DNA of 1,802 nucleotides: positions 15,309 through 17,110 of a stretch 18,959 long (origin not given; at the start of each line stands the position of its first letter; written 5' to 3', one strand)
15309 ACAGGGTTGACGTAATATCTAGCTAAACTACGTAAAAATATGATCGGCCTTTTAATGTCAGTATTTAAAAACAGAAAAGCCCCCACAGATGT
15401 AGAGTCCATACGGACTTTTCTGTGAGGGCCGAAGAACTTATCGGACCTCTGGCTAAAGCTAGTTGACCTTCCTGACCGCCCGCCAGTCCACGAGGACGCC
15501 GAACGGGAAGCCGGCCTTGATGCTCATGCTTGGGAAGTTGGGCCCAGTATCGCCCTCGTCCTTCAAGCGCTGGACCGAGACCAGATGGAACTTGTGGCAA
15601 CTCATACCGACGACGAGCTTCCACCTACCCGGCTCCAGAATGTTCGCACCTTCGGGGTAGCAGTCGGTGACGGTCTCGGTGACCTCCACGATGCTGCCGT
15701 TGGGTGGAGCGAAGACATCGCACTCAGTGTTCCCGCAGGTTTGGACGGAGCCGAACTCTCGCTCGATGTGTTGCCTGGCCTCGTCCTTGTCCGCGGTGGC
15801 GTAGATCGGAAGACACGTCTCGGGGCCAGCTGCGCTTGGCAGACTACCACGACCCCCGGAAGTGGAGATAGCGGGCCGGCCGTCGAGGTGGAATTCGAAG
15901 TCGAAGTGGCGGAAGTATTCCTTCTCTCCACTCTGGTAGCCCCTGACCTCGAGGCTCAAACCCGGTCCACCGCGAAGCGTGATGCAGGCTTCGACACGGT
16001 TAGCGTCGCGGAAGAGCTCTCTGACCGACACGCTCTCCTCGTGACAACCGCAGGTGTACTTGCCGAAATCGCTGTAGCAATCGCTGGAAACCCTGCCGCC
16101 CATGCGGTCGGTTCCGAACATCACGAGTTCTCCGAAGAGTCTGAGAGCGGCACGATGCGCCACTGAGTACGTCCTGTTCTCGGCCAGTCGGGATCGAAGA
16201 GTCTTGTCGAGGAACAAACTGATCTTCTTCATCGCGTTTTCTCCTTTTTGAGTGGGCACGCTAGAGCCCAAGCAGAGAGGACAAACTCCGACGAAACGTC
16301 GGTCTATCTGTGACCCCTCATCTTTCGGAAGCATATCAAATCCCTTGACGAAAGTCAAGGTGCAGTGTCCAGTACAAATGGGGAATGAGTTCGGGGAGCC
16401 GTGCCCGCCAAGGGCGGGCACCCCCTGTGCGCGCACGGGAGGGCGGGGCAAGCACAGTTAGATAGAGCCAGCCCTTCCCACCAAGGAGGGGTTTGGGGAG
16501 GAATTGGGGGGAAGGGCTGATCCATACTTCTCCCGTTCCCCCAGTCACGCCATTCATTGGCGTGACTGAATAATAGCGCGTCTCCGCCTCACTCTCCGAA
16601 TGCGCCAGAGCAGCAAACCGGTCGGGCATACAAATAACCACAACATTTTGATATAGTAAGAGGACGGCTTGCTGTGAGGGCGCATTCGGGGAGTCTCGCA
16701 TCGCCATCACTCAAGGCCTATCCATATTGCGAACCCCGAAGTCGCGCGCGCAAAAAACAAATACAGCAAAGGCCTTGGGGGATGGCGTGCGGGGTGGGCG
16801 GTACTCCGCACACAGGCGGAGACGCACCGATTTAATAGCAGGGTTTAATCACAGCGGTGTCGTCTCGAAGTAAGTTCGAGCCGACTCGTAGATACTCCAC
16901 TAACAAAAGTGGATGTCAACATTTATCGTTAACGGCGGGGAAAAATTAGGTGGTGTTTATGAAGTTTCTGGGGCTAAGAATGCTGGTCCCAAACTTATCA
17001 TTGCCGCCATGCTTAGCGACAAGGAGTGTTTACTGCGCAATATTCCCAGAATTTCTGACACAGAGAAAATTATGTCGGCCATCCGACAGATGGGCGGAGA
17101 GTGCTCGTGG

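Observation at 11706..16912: Inverted-repeat-bracketed, three-way compositional mosaic between the ABC exporter and murA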

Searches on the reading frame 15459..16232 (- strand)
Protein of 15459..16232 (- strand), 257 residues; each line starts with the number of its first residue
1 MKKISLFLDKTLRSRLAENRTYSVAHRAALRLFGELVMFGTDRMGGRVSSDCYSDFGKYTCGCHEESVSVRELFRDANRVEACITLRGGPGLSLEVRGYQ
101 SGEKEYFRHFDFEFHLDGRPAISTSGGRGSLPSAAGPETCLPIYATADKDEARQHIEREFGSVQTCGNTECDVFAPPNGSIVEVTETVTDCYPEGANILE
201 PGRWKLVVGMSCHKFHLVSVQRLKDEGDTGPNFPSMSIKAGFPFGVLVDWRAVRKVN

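Call 12: search_protein_families(library=pfam, proteins=[window:15459-16232:-], max_evalue=0.01)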
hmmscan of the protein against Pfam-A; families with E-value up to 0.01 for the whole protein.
window:15459-16232:- (257 aa): 0 families

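Call 18: find_encoding_contigs(protein=window:15459-16232:-, flank=10000, max_places=10)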
Protein window:15459-16232:- (257 aa): 1 contig read that carries it; 1 place shown.
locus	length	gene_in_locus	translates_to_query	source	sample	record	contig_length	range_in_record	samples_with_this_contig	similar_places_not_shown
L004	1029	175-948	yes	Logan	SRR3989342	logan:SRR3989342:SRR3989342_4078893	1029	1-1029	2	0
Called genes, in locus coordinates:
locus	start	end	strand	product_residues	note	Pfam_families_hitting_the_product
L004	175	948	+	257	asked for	-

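Call 40: search_protein_families(library=padloc, proteins=[window:15459-16232:-], max_evalue=0.01)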
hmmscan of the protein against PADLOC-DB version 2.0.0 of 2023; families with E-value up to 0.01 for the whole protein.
window:15459-16232:- (257 aa): 0 families

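Call 44: search_protein_representatives(protein=window:15459-16232:-)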
Query: 257 residues. Proteins with E-value up to 0.001 (for the whole library): 32; up to 1e-10: 15; up to 1e-30: 1. The best 32 are listed.
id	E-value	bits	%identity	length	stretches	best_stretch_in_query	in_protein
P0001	3.0e-175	597.1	100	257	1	1-257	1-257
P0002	7.2e-24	100.9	45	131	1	1-120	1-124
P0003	7.4e-22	94.3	46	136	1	1-123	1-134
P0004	7.6e-20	87.7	41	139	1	6-123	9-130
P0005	1.8e-19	86.5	43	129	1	1-127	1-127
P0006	5.6e-18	81.6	43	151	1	1-124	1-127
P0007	1.1e-17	80.7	39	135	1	1-123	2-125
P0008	1.5e-17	80.3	42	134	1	1-119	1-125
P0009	3.4e-16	75.8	42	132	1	1-122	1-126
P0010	5.6e-16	75.1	45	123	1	1-104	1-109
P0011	7.5e-15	71.4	41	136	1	1-123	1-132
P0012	2.4e-14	69.7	36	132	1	1-121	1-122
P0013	3.3e-14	69.3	45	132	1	1-110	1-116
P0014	2.0e-13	66.7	40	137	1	1-121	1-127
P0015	7.7e-11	58.2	43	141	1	1-115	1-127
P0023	1.2e-06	44.4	36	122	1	149-256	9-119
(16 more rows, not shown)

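Call 59: find_encoding_contigs(protein=P0023, flank=6000, max_places=5)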
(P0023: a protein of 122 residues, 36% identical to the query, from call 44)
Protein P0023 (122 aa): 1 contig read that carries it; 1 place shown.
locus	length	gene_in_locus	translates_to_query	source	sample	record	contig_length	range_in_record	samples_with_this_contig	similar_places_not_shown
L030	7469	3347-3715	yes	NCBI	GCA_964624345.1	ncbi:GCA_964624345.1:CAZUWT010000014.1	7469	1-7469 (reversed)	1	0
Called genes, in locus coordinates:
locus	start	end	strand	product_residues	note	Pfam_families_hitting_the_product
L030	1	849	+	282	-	?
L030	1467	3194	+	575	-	PF00753:Lactamase_B, PF12706:Lactamase_B_2, PF07521:RMMBL (faint), PF22505:RNase_J_b_CASP, PF17770:RNase_J_C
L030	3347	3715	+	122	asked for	-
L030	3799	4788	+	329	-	PF00579:tRNA-synt_1b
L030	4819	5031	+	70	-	-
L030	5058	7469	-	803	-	?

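Call 60: find_encoding_contigs(protein=P0002, flank=6000, max_places=5)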
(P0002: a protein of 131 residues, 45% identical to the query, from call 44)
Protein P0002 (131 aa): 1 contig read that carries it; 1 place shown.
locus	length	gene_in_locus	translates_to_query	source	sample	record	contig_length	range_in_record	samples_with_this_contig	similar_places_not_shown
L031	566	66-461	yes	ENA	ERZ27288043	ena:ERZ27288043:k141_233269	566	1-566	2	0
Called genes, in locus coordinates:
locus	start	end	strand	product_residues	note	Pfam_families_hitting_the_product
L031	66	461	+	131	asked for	-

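Call 64: predict_structure(protein=window:15459-16232:-)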
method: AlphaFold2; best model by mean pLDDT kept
length: 257 residues; sequences in the alignment: 1
mean_pLDDT: 38.7   pTM: 0.32
mean pLDDT of the five models: 38.7, 36.3, 34.5, 32.9, 31.4
residues with pLDDT >= 90: 0; 70-90: 0; 50-70: 46; < 50: 211
segments of 3 or more residues with pLDDT < 50: 1-74, 79-81, 85-92, 112-178, 186-197, 208-220, 228-257
pLDDT, mean of each block of 10 residues (from residue 1): 28 34 40 36 27 24 29 49 46 54 55 39 44 34 34 39 26 38 50 43 53 37 52 28 29 33
secondary structure, 60 per line:
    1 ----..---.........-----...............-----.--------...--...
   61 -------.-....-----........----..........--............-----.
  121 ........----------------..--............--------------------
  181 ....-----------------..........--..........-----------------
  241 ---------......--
elements in order: H10-18 H24-38 E53-55 E58-60 H70-73 E79-86 E91-100 E103-114 E120-128 H149-160 E181-184 E202-211 E214-223 E253-255

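Call 98: search_solved_structures(query=window:15459-16232:-, max_evalue=1)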
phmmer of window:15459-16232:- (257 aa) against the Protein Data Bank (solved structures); distinct sequences matched with E-value up to 1: 1.
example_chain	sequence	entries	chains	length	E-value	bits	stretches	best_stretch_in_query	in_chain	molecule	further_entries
1ahq_A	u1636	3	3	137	0.2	14.2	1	46-119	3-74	ACTOPHORIN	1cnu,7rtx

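Call 99: search_protein_families(library=ncbifam, proteins=[window:15459-16232:-], max_evalue=0.001)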
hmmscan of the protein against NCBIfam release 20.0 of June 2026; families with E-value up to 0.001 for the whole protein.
window:15459-16232:- (257 aa): 0 families

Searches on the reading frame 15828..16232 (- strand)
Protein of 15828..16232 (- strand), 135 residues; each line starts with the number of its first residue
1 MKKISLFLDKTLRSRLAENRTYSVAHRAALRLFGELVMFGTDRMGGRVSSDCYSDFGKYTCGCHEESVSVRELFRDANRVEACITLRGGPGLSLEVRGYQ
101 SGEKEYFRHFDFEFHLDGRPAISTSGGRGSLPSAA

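Call 75: predict_structure(alignment_id=A7)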
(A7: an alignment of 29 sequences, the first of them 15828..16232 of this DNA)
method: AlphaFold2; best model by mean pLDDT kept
length: 135 residues; sequences in the alignment: 29
mean_pLDDT: 92.4   pTM: 0.86
mean pLDDT of the five models: 92.4, 92.3, 91.8, 91.7, 91.6
residues with pLDDT >= 90: 112; 70-90: 17; 50-70: 3; < 50: 3
segments of 3 or more residues with pLDDT < 50: 133-135
pLDDT, mean of each block of 10 residues (from residue 1): 96 95 97 97 87 94 96 97 92 97 96 97 85 47
secondary structure, 60 per line:
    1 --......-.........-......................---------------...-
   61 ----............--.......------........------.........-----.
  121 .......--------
elements in order: E3-8 H10-18 H20-41 H65-76 E79-85 E92-99 E106-114 E120-127

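Call 81: fold_search(model_id=the predicted structure, library=pdb)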
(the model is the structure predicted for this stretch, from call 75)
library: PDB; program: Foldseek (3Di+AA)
matches with E <= 10: 695; with E <= 0.001: 0
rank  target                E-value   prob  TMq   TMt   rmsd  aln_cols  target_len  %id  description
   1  5tph_B                4.4e-02  0.66  0.35  0.37   7.2       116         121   15  Crystal structure of a de novo designed protein homodimer with curved beta-sheet (released 2017-01-25)
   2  5trv                  5.3e-02  0.75  0.39  0.43   6.9       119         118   14  Crystal structure of a de novo designed protein with curved beta-sheet (released 2017-01-25)
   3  4k90_B                1.4e-01  0.54  0.23  0.16   7.3        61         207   15  Extracellular metalloproteinase from Aspergillus (released 2013-10-23)
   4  5u35_B                1.5e-01  0.63  0.31  0.34   3.9        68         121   16  Crystal structure of a de novo designed protein with curved beta-sheet (released 2017-01-25)
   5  5tpj                  1.7e-01  0.54  0.32  0.35   4.1        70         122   18  Crystal structure of a de novo designed protein with curved beta-sheet (released 2017-01-25)
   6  5u35_A                1.7e-01  0.41  0.35  0.37   6.8       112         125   14  Crystal structure of a de novo designed protein with curved beta-sheet (released 2017-01-25)
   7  6nag_A                2.3e-01  0.14  0.20  0.09  13.1       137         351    9  X-ray structure of a secreted C11 cysteine protease from Bacteroides thetaiotaomicron "iotapain (released 2019-12-11)
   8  8uu4_w                2.3e-01  0.12  0.19  0.23   7.4        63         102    8  Cryo-EM structure of the Listeria innocua 70S ribosome in complex with HPF (structure I-A) (released 2024-02-28)
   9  3nv0_A                2.3e-01  0.08  0.19  0.15  11.6       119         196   15  Crystal structure and mutational analysis of the NXF2/NXT1 heterodimeric complex from caenorhabditis elegans at 1.84 A (released 2011-07-20)
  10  7qcz                  2.6e-01  0.51  0.30  0.14   5.4        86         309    7  Structure of the orange carotenoid protein from Planktothrix agardhii binding canthaxanthin in the C2 space group (released 2022-07-06)
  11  7ozs_C                2.8e-01  0.30  0.33  0.20  13.4       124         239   10  Structure of the hexameric 5S RNP from C. thermophilum (released 2022-10-12)
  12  8pyh_B                3.0e-01  0.72  0.28  0.13   4.7        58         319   10  Crystal structure of the Orange Carotenoid Protein 2 (OCP2) from Crinalium epipsammum PCC 9333 (released 2024-01-03)
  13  6s5u_E                3.6e-01  0.18  0.17  0.09   5.9        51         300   14  Strictosidine Synthase from Ophiorrhiza pumila in complex with N-[2-(1H-Indol-3-yl)ethyl]-3-methyl-1-butanamine (released 2020-04-08)
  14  6s5u_B                3.6e-01  0.16  0.17  0.09   6.0        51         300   14  Strictosidine Synthase from Ophiorrhiza pumila in complex with N-[2-(1H-Indol-3-yl)ethyl]-3-methyl-1-butanamine (released 2020-04-08)
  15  6nag_B                3.6e-01  0.13  0.21  0.10  10.8       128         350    8  X-ray structure of a secreted C11 cysteine protease from Bacteroides thetaiotaomicron "iotapain (released 2019-12-11)
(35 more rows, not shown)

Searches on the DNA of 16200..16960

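Call 13: search_rna_families(source=window, start=16200, end=16960, threshold=evalue, max_evalue=5, show_alignments=3)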
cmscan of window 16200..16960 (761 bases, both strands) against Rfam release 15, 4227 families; matches with E-value up to 5: 3.
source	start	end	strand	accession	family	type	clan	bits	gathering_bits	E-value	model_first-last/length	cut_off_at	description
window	16538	16606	-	RF03115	KDPG-aldolase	Gene; sRNA;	-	22.2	54.6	0.095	1-88/88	no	KDPG-aldolase RNA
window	16695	16793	-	RF04204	mir-3473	Gene; miRNA;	-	20.7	71.8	0.15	1-78/78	no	mir-3473 microRNA precursor family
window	16486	16555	+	RF03778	mir-483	Gene; miRNA;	-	16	60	5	1-75/75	no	mir-483 microRNA precursor family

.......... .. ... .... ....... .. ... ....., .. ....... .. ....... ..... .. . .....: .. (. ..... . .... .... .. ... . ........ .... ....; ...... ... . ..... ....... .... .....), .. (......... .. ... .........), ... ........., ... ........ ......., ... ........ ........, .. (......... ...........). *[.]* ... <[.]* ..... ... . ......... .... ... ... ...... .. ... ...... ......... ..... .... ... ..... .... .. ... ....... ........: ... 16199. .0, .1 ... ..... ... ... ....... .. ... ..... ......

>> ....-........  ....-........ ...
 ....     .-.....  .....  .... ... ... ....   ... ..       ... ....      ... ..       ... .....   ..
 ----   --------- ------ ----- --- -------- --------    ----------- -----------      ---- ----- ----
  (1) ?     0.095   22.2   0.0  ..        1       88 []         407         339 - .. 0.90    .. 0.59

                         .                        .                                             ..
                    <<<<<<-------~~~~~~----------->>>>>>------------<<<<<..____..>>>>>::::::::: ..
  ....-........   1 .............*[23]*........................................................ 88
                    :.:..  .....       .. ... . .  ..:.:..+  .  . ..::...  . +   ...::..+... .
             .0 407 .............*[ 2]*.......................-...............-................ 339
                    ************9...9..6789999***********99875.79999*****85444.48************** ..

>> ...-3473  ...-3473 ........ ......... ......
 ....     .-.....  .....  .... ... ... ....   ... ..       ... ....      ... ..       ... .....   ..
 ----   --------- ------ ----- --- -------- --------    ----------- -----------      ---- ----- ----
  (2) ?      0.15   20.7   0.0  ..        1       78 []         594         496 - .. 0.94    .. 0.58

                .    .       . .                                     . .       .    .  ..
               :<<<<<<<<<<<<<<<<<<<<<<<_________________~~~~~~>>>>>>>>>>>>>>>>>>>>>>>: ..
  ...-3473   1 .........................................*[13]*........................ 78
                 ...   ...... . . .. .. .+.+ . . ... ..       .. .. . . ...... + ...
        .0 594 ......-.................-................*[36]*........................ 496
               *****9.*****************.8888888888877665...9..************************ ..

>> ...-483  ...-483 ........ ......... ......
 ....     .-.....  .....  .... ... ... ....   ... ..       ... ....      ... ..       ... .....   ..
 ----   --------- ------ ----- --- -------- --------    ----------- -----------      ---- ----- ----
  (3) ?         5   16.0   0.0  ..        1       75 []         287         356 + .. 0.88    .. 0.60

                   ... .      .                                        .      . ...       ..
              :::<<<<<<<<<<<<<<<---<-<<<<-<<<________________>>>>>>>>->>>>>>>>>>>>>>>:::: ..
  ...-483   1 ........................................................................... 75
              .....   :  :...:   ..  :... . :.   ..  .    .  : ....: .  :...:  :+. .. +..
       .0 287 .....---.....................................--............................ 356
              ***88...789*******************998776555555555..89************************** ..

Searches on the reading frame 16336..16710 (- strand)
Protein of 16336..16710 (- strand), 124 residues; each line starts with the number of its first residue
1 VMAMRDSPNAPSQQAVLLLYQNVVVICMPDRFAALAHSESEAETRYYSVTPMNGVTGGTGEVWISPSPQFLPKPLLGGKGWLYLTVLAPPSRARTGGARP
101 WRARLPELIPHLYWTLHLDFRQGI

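Call 12: search_protein_families(library=pfam, proteins=[window:16336-16710:-], max_evalue=0.01)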
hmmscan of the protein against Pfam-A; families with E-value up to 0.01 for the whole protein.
window:16336-16710:- (124 aa): 0 families

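Call 70: find_homologous_proteins(query=window:16336-16710:-, max_evalue=0.01)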
Query window:16336-16710:- (124 aa): 4 proteins with E <= 0.01 among 24 candidates.
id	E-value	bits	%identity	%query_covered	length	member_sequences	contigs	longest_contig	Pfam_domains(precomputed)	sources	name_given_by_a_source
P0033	5.6e-79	280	100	99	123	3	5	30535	-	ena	-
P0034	3.2e-53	197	100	73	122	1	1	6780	-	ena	-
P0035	3.2e-25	106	86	41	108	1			-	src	-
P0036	6.8e-15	73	80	40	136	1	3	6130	-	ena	-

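Call 71: find_encoding_contigs(protein=P0036, flank=10000, max_places=6)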
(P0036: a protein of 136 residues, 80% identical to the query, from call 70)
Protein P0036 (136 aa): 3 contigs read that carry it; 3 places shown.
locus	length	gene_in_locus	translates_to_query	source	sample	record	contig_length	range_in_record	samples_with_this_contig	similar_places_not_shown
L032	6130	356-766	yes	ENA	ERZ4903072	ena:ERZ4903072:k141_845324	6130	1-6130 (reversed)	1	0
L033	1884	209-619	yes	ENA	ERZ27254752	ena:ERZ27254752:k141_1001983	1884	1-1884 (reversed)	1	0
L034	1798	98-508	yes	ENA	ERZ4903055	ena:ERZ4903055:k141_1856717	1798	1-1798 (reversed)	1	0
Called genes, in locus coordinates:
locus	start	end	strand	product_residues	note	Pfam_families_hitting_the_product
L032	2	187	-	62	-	?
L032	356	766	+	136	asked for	-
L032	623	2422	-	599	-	PF01580:FtsK_SpoIIIE (faint), PF01935:DUF87, PF05872:HerA_C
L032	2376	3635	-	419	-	PF13289:SIR2_2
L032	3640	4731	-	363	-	PF03235:GmrSD_N, PF01844:HNH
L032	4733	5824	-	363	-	PF13651:EcoRI_methylase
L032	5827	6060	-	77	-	PF13560:HTH_31, PF12844:HTH_19, PF13443:HTH_26, PF01381:HTH_3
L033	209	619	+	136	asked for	-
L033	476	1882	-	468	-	?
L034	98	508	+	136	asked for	-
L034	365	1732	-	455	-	PF01580:FtsK_SpoIIIE (faint), PF01935:DUF87, PF05872:HerA_C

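Call 72: find_encoding_contigs(protein=P0034, flank=10000, max_places=6)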
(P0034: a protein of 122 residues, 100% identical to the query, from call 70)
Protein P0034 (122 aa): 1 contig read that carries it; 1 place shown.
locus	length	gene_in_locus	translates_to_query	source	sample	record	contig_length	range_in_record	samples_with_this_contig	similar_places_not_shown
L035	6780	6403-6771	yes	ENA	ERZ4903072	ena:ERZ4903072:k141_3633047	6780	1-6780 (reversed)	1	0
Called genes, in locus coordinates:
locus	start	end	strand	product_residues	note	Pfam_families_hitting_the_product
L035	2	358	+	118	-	?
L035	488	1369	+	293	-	-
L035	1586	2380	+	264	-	PF00486:Trans_reg_C (weak)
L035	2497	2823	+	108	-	-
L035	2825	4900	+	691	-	PF13481:AAA_25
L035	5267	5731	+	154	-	PF00293:NUDIX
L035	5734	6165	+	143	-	-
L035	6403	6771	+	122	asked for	-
